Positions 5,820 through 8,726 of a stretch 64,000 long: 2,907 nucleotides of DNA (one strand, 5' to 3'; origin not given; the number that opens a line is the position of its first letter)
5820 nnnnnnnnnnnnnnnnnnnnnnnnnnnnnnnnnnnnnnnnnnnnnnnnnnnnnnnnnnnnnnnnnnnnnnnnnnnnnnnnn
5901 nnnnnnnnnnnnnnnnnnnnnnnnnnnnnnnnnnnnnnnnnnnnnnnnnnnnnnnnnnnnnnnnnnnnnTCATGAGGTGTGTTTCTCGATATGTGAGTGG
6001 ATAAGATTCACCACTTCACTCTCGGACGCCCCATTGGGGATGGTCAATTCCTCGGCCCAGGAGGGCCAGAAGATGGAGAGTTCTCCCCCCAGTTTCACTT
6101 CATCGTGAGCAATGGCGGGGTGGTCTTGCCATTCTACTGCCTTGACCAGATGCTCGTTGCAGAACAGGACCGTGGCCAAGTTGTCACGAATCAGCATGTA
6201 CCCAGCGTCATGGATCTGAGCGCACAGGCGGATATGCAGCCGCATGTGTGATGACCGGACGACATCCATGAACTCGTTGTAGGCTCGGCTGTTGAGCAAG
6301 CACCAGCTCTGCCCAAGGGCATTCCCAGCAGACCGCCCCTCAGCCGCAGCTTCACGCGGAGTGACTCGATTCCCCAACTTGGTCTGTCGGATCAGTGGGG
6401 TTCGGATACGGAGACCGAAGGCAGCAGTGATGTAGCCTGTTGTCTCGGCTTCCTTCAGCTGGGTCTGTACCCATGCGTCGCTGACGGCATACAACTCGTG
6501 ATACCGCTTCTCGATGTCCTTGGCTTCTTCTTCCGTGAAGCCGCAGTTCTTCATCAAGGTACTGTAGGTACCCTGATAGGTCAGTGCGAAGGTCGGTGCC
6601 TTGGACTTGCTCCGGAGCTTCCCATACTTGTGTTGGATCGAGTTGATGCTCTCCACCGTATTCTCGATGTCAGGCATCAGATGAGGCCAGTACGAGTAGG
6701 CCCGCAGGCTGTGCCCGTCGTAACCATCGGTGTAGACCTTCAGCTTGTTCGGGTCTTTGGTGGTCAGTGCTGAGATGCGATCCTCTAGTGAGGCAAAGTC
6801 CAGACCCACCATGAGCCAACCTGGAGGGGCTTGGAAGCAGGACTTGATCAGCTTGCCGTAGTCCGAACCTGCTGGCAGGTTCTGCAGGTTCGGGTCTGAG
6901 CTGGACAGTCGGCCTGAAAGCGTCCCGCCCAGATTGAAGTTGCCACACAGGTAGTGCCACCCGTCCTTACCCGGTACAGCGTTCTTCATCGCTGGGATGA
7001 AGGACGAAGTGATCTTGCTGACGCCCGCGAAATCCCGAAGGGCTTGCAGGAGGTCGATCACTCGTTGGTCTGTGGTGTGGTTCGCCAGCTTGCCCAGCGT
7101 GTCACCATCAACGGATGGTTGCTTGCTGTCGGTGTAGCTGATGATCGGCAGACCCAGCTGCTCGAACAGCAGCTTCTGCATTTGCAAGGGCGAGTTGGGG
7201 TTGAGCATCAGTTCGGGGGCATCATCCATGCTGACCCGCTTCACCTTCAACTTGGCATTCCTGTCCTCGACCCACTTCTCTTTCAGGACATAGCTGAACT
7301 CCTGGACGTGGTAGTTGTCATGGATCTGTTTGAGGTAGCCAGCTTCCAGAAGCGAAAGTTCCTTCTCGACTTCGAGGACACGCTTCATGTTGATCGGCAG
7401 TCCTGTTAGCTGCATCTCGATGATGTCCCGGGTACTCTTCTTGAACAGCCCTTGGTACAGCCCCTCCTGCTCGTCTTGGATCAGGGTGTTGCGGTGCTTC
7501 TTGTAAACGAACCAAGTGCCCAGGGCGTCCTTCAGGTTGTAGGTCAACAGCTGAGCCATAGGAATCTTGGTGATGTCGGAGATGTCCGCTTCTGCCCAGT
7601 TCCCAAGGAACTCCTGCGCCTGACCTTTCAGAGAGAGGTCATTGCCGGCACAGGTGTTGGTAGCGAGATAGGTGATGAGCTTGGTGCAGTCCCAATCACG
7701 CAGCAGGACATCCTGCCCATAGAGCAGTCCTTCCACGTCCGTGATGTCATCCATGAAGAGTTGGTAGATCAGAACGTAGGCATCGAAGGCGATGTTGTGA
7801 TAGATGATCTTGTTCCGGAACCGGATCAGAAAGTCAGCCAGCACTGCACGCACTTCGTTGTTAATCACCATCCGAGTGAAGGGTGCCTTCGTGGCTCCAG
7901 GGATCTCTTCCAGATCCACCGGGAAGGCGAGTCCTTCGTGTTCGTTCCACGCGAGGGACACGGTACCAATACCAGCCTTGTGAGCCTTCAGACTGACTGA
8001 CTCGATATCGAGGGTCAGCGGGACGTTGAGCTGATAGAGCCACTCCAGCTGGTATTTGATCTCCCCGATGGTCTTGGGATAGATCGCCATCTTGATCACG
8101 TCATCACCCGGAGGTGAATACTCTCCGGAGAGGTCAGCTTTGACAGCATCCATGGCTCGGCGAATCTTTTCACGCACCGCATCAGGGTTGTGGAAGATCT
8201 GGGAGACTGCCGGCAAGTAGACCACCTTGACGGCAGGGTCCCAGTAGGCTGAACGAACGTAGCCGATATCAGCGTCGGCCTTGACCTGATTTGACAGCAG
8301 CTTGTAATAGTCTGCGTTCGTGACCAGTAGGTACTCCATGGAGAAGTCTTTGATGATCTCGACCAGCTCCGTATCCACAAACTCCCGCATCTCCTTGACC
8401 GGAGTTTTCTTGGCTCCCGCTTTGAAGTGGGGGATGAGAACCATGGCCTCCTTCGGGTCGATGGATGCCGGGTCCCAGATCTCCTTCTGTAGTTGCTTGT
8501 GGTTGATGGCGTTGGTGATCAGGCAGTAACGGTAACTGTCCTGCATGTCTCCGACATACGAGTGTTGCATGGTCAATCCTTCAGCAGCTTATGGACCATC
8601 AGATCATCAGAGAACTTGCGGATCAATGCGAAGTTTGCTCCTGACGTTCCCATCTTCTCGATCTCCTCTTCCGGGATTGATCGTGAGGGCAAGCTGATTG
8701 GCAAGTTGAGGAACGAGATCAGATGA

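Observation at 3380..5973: Fibre plus lipoprotein cassette translationally chained to the DNA polymerase gene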

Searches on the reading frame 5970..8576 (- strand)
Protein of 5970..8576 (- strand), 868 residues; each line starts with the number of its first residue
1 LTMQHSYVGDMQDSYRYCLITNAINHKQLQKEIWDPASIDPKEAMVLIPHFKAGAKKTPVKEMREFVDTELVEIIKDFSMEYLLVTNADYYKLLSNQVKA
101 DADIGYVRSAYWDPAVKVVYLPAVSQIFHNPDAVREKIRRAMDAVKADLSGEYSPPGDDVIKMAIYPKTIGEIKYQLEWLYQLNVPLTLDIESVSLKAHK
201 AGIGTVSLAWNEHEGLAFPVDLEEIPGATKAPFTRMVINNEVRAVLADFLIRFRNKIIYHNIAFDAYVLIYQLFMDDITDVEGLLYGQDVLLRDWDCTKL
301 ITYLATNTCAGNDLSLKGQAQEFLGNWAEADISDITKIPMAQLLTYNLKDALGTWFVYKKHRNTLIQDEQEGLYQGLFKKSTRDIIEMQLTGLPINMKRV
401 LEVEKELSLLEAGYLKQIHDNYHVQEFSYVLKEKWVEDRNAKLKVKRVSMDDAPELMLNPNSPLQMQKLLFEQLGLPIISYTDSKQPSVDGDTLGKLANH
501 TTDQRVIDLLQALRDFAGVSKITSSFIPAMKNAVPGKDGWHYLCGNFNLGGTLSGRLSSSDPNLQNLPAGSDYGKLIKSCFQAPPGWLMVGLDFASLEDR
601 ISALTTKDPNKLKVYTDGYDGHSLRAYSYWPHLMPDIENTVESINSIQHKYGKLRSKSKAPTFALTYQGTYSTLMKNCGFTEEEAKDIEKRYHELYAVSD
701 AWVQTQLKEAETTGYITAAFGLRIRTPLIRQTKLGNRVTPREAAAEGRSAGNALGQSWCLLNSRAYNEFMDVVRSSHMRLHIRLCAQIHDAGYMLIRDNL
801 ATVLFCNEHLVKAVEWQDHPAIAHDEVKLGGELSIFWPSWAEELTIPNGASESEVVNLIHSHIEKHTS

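Call 3: search_protein_families(library=pfam, proteins=[window:5970-8576:-], max_evalue=0.1)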
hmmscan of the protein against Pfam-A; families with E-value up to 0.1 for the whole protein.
window:5970-8576:- (868 aa): 1 family
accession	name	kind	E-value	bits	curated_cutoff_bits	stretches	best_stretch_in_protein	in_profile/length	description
PF00476.26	DNA_pol_A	-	3.6e-41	141.8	34.3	1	457-790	29-335/381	DNA polymerase family A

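Call 4: search_protein_families(library=phrogs, proteins=[window:5970-8576:-], max_evalue=0.01)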
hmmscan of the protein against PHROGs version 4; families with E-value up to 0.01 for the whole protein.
window:5970-8576:- (868 aa): 8 families
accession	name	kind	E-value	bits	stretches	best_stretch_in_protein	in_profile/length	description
phrog_17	-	DNA, RNA and nucleotide metabolism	2.8e-137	460.7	1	50-864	540-1254/1445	DNA polymerase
phrog_2573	-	DNA, RNA and nucleotide metabolism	3.2e-66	224.8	1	575-842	3-285/336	DNA polymerase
phrog_23226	-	DNA, RNA and nucleotide metabolism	1.6e-33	117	1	444-857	199-604/611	DNA polymerase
phrog_10285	-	DNA, RNA and nucleotide metabolism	5.5e-11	43.1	1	562-692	30-153/321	DNA polymerase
phrog_15971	-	DNA, RNA and nucleotide metabolism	1.7e-09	38.3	1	439-724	28-280/376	DNA polymerase I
phrog_12241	-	DNA, RNA and nucleotide metabolism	2.2e-09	37.8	1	334-577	271-495/502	DNA polymerase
phrog_5995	-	DNA, RNA and nucleotide metabolism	4.9e-06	27.3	1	663-790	2-122/236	DNA polymerase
phrog_12116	-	DNA, RNA and nucleotide metabolism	0.0024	19.2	1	554-603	2-54/81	DNA polymerase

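Call 9: search_dna_similar(query=window:5970-8576:-, collection=phages, mode=protein, max_rows=40, max_evalue=1e-20)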
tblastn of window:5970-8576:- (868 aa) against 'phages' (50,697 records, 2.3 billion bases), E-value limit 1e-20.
Records with a match: 487; places in all: 494; records where one place covers at least 80% of the query: 461.
Best place of each record, by identity: 60-80% 1; <60% 486.
By first word of the organism name: Vibrio 107; Pseudomonas 101; Escherichia 69; Klebsiella 29; Erwinia 21; Achromobacter 17; Rhizobium 16; Pectobacterium 14; Salmonella 11; Thermus 11; and 23 more.
By host as written in the record: - 80; Pseudomonas aeruginosa 39; Escherichia coli 29; Vibrio breoganii 15; Klebsiella pneumoniae 14; Achromobacter xylosoxidans I2BC 12; Pseudomonas aeruginosa ATCC 27853 12; Pseudomonas aeruginosa PAO1 11; and 129 more.
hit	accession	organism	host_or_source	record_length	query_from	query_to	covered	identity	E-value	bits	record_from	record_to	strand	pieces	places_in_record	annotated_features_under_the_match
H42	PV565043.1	Pseudomonas phage Holyagarpour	Pseudomonas putida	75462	3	865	99%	57.5%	0e+0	971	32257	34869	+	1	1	DNA polymerase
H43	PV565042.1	Pseudomonas phage Ebordelon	Pseudomonas putida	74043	3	865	99%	57.1%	0e+0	966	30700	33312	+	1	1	DNA polymerase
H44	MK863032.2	Pseudomonas phage Zuri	Pseudomonas putida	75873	3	865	99%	57.0%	0e+0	966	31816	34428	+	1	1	hypothetical protein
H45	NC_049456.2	Pseudomonas phage Zuri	Pseudomonas putida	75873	3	865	99%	57.0%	0e+0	966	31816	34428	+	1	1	DNA polymerase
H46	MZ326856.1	Stenotrophomonas phage Paxi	Stenotrophomonas maltophilia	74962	3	864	99%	56.7%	0e+0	957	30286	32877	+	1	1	DNA polymerase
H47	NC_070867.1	Stenotrophomonas phage Paxi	Stenotrophomonas maltophilia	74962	3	864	99%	56.7%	0e+0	957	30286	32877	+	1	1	DNA polymerase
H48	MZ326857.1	Stenotrophomonas phage Piffle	Stenotrophomonas maltophilia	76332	2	864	99%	56.5%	0e+0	954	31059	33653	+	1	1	DNA polymerase I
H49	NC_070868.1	Stenotrophomonas phage Piffle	Stenotrophomonas maltophilia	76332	2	864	99%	56.5%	0e+0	954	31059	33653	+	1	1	DNA polymerase I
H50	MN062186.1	Stenotrophomonas phage Pokken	Stenotrophomonas maltophilia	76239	14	864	98%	56.8%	0e+0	954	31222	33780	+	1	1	DNA polymerase I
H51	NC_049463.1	Stenotrophomonas phage Pokken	Stenotrophomonas maltophilia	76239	14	864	98%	56.8%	0e+0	954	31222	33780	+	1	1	DNA polymerase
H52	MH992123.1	Escherichia phage OLB145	Escherichia coli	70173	15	865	98%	56.8%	0e+0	952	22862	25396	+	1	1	DNA polymerase I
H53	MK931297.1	Escherichia phage vB_EcoP_3HA13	Escherichia coli serotype O111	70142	15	865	98%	56.8%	0e+0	952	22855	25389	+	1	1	DNA polymerase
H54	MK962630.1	Achromobacter phage vB_AxyP_19-32_Axy11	Achromobacter xylosoxidans I2BC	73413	6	864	99%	56.2%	0e+0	957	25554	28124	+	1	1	putative DNA polymerase I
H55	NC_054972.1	Achromobacter phage vB_AxyP_19-32_Axy11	Achromobacter xylosoxidans I2BC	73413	6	864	99%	56.2%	0e+0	957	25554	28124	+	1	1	DNA polymerase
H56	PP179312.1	Pseudomonas phage Arace01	Pseudomonas syringae 19B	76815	7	864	99%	56.2%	0e+0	952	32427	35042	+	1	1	DNA polymerase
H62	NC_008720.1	Escherichia phage N4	Escherichia coli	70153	15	865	98%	56.5%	0e+0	950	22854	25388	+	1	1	DNA polymerase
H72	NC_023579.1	Erwinia phage Ea9-2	Erwinia amylovora strain Ea17-1-1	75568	12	861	98%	56.1%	0e+0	954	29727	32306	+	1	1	DNA polymerase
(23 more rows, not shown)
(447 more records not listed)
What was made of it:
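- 5970..8576 (-): DNA polymerase (family A). It is the upstream gene of the operon, and its stop codon overlaps the start of the 111-aa gene (ATGA). Pfam DNA_pol_A 3.6e-41 (call 3); phrog_17 (call 4); 57% identity to the Zuri, Paxi and N4 polymerases (call 9).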

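Call 10: get_annotated_region(hit=H45, flank=6000)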
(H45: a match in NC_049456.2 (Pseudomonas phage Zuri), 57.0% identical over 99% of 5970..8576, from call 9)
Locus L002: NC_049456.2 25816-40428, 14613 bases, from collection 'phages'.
description: Pseudomonas phage Zuri, complete genome.
organism: Pseudomonas phage Zuri (NCBI taxid 2604899)
taxonomy: Viruses; Duplodnaviria; Heunggongvirae; Uroviricota; Caudoviricetes; Schitoviridae; Zurivirus; Zurivirus zuri
host: Pseudomonas putida; source: garden soil; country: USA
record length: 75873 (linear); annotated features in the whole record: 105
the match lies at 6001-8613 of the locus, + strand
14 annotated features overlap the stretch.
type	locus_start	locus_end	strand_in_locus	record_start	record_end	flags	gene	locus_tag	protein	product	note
CDS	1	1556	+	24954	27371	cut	-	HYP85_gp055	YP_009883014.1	RIIA lysis inhibitor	gp55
CDS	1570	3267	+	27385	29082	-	-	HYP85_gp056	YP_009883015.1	RIIB lysis inhibitor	gp56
CDS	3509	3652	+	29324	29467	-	-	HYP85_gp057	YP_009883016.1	hypothetical protein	gp57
CDS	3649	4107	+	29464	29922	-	-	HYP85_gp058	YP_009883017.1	MazG-like nucleotide pyrophsphohydrolase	gp58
CDS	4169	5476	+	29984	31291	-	-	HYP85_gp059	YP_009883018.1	exonuclease V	gp59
CDS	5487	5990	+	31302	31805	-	-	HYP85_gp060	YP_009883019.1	hypothetical protein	gp60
CDS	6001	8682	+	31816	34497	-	-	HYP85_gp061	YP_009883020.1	DNA polymerase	gp61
CDS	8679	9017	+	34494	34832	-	-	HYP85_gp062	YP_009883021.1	hypothetical protein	gp62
CDS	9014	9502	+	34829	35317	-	-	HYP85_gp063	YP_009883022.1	hypothetical protein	gp63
CDS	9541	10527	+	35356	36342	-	-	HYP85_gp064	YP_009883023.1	exonuclease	gp64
CDS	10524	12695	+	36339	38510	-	-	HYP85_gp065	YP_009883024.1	DNA primase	gp65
CDS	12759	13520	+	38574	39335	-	-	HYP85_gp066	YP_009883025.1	Sak4-like ssDNA annealing protein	gp66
CDS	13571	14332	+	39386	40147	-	-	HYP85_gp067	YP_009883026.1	single strand DNA binding protein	gp67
CDS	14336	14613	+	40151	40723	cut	-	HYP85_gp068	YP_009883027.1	holliday junction resolvase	gp68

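Call 11: get_annotated_region(hit=H62, flank=6000)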
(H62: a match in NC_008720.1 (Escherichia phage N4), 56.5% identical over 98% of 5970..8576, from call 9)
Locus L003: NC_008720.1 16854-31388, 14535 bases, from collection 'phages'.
description: Enterobacteria phage N4, complete genome.
organism: Escherichia phage N4 (NCBI taxid 2886925)
taxonomy: Viruses; Duplodnaviria; Heunggongvirae; Uroviricota; Caudoviricetes; Schitoviridae; Enquatrovirinae; Enquatrovirus; Enquatrovirus N4
host: Escherichia coli; source: -; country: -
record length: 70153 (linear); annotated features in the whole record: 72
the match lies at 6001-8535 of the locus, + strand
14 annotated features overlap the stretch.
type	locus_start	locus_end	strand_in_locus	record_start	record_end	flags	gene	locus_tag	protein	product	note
CDS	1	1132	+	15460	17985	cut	-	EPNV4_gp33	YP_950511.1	RIIA lysis inhibitor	-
CDS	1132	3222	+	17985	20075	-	-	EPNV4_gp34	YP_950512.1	RIIB lysis inhibitor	-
CDS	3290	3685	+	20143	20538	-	-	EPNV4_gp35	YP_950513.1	gp35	-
CDS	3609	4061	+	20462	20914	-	-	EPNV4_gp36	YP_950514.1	gp36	-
CDS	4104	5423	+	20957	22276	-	-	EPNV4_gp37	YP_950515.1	DNA helicase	-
CDS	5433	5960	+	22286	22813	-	-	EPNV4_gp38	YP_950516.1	gp38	-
CDS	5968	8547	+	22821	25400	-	-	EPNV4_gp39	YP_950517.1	DNA polymerase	-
CDS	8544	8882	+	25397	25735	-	-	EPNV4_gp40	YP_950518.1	gp40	-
CDS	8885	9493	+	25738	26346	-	-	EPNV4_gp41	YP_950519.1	gp41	-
CDS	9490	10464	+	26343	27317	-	-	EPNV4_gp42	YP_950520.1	exonuclease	-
CDS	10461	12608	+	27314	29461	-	-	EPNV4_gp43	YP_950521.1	DNA primase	-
CDS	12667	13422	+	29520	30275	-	-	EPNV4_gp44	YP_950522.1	Sak4-like ssDNA annealing protein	-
CDS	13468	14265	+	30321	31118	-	-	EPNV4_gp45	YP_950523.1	single strand DNA binding protein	ssb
CDS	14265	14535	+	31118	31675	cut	-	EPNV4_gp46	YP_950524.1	gp46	-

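Call 12: get_annotated_region(hit=H47, flank=6000)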
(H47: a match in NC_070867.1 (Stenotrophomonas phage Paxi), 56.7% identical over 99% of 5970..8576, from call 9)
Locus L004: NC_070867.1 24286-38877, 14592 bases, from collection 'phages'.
description: Stenotrophomonas phage Paxi, complete genome.
organism: Stenotrophomonas phage Paxi (NCBI taxid 2859653)
taxonomy: Viruses; Duplodnaviria; Heunggongvirae; Uroviricota; Caudoviricetes; Schitoviridae; Pokkenvirus; Pokkenvirus paxi
host: Stenotrophomonas maltophilia; source: pond water sample; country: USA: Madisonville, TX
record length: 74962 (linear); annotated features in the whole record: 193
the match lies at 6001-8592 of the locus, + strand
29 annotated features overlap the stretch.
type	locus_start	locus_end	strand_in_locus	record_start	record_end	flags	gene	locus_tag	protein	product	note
CDS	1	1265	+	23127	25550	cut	-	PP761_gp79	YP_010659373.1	RIIA lysis inhibitor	BLASTp similarity to T4 rIIA (NCBI entry: NP_049616.1; E: 1.28791e-18)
regulatory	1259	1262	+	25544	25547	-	-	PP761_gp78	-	ribosome_binding_site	-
CDS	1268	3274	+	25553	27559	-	-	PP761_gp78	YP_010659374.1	RIIB lysis inhibitor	BLASTp similarity to T4 rIIB (NCBI entry: NP_049889.1; E: 1.31219e-13)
regulatory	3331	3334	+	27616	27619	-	-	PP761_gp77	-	ribosome_binding_site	-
CDS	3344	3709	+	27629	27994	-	-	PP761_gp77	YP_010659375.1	hypothetical protein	-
regulatory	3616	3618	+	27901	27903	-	-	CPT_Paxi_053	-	ribosome_binding_site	-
CDS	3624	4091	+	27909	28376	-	-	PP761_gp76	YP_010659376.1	nucleotide pyrophosphohydrolase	-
regulatory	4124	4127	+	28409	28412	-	-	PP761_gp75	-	ribosome_binding_site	-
CDS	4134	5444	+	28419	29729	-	-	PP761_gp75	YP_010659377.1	Dda-like helicase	BLASTp similarity to N4 DNA helicase (NCBI entry: YP_950515.1; E: 3.84621e-149); contains InterProScan domain IPR027417 ...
regulatory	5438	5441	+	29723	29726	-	-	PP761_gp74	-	ribosome_binding_site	-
CDS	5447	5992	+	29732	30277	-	-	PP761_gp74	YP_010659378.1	hypothetical protein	-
regulatory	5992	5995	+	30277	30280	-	-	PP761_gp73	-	ribosome_binding_site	-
CDS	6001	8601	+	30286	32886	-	-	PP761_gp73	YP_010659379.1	DNA polymerase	BLASTp simmilarity to N4 DNA polymerase (NCBI entry: YP_950517.1; E: 0.0); contains InterProScan IPR002298 (DNA ...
regulatory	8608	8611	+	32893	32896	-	-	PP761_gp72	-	ribosome_binding_site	-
CDS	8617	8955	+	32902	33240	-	-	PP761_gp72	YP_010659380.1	hypothetical protein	-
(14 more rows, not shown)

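Call 96: get_annotated_region(hit=H72, flank=5000)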
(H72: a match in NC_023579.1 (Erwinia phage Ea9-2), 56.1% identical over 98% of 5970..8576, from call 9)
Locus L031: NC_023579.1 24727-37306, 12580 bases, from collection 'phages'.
description: Erwinia phage Ea9-2, complete genome.
organism: Erwinia phage Ea9-2 (NCBI taxid 1429767)
taxonomy: Viruses; Duplodnaviria; Heunggongvirae; Uroviricota; Caudoviricetes; Schitoviridae; Erskinevirinae; Johnsonvirus; Johnsonvirus Ea92
host: Erwinia amylovora strain Ea17-1-1; source: soil adjacent to infected trees; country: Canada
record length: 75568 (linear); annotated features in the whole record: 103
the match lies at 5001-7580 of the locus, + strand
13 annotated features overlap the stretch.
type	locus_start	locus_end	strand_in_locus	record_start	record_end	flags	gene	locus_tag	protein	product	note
CDS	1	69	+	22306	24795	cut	-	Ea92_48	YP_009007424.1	RIIA lysis inhibitor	-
CDS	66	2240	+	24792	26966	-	-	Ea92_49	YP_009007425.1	RIIB lysis inhibitor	-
CDS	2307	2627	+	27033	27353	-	-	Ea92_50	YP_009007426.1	hypothetical protein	-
CDS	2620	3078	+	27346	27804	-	-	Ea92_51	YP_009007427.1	putative NTP pyrophosphohydrolase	-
CDS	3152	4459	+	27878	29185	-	-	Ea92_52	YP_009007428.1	ATP-dependent DNA helicase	-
CDS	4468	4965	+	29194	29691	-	-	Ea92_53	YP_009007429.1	hypothetical protein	-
CDS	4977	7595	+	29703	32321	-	-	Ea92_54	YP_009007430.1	DNA polymerase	-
CDS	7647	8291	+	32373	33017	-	-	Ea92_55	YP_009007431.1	hypothetical protein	-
CDS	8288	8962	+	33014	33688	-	-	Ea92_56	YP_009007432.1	hypothetical protein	-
CDS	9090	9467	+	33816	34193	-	-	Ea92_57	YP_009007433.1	hypothetical protein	-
CDS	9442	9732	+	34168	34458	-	-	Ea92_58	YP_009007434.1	hypothetical protein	-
CDS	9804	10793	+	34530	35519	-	-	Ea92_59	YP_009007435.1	exonuclease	-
CDS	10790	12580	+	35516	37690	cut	-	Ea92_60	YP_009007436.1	DNA primase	-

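Call 97: get_annotated_region(hit=H55, flank=5000)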
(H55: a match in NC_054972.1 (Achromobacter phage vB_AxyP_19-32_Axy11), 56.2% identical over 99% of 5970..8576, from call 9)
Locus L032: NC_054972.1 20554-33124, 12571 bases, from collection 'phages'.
description: Achromobacter phage vB_AxyP_19-32_Axy11, complete genome.
organism: Achromobacter phage vB_AxyP_19-32_Axy11 (NCBI taxid 2591042)
taxonomy: Viruses; Duplodnaviria; Heunggongvirae; Uroviricota; Caudoviricetes; Schitoviridae; Rothmandenesvirinae; Pourcelvirus; Pourcelvirus Axy11
host: Achromobacter xylosoxidans I2BC; source: -; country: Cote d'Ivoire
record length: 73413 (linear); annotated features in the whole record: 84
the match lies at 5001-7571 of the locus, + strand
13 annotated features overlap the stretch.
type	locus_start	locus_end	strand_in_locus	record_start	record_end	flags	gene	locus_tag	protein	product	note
CDS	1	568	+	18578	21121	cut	-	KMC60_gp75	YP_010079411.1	RIIA lysis inhibitor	-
CDS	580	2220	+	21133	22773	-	-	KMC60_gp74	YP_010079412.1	RIIB lysis inhibitor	-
CDS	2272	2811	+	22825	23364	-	-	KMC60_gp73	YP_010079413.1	hypothetical protein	-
CDS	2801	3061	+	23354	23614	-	-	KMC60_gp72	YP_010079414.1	hypothetical protein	-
CDS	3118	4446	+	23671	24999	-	-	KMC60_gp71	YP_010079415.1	exonuclease V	-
CDS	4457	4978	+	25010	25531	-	-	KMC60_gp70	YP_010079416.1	hypothetical protein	-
CDS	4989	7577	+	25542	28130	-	-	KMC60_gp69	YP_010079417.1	DNA polymerase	-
CDS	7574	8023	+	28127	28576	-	-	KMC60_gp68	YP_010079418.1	hypothetical protein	-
CDS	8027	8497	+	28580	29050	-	-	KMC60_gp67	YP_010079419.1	putative 3'-phosphatase, 5'-polynucleotide kinase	-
CDS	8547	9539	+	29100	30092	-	-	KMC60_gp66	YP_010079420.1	exonuclease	-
CDS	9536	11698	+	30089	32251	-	-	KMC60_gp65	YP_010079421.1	DNA primase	-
CDS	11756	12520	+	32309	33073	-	-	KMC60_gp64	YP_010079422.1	Sak4-like ssDNA annealing protein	-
CDS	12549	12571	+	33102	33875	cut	-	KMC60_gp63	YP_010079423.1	single strand DNA binding protein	-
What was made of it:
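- It is absent from N4, Zuri, Ea9-2 and Axy11 (calls 10, 11, 96, 97).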
